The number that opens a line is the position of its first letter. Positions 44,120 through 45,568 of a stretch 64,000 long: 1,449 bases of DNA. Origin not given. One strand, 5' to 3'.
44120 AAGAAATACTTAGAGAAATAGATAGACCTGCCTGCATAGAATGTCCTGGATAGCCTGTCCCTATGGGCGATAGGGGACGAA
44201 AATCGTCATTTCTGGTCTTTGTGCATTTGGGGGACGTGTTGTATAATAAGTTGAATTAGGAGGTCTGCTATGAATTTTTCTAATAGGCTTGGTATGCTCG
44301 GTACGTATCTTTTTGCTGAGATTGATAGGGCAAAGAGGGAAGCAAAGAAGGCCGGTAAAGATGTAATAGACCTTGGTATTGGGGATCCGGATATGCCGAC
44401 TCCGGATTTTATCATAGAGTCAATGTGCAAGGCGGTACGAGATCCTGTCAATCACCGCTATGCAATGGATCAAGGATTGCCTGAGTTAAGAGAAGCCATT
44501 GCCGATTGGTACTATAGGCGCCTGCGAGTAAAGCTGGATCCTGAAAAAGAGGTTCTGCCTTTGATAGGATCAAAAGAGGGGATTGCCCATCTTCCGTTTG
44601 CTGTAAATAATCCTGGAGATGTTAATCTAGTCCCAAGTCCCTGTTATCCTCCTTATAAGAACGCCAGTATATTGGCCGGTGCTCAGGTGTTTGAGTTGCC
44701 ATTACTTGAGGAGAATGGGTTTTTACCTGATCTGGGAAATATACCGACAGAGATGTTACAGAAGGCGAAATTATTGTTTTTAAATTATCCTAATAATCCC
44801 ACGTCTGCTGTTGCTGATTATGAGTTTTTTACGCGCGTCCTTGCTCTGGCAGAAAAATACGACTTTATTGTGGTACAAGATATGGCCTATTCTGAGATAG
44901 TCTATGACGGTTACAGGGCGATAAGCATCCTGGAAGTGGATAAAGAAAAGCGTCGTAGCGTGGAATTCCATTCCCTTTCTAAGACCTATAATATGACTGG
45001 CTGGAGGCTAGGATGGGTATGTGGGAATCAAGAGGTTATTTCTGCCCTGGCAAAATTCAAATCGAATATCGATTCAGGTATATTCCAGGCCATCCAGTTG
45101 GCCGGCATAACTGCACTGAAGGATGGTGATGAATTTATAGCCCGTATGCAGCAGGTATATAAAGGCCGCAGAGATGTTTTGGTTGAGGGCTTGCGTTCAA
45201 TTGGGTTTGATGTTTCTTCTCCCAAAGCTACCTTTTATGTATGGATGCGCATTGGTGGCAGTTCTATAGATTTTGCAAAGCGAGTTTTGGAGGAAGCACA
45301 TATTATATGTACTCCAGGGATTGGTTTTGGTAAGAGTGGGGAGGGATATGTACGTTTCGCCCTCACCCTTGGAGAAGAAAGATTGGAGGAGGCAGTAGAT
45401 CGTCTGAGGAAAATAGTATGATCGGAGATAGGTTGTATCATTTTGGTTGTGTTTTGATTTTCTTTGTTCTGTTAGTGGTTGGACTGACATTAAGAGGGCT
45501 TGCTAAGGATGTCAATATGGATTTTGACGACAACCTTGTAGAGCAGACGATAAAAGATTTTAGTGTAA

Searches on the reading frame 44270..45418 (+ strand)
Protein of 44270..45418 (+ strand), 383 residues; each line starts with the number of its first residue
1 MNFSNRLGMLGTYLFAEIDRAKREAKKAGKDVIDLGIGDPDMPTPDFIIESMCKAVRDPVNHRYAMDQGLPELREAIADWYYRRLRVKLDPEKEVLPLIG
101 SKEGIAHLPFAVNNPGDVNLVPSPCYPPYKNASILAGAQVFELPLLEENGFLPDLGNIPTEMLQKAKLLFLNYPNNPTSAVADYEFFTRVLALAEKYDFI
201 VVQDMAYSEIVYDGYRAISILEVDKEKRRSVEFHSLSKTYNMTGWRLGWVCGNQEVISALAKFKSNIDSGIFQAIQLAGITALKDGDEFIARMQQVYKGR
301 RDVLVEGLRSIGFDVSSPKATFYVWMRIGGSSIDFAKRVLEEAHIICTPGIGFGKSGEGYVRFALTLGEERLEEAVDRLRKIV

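Call 63: search_protein_families(library=pfam, proteins=[window:44270-45418:+], max_evalue=0.00001)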
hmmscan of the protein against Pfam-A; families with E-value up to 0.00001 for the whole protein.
window:44270-45418:+ (383 aa): 1 family
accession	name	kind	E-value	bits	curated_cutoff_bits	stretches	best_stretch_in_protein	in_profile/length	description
PF00155.27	Aminotran_1_2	-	7.7e-69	233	19.7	1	30-379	1-361/361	Aminotransferase class I and II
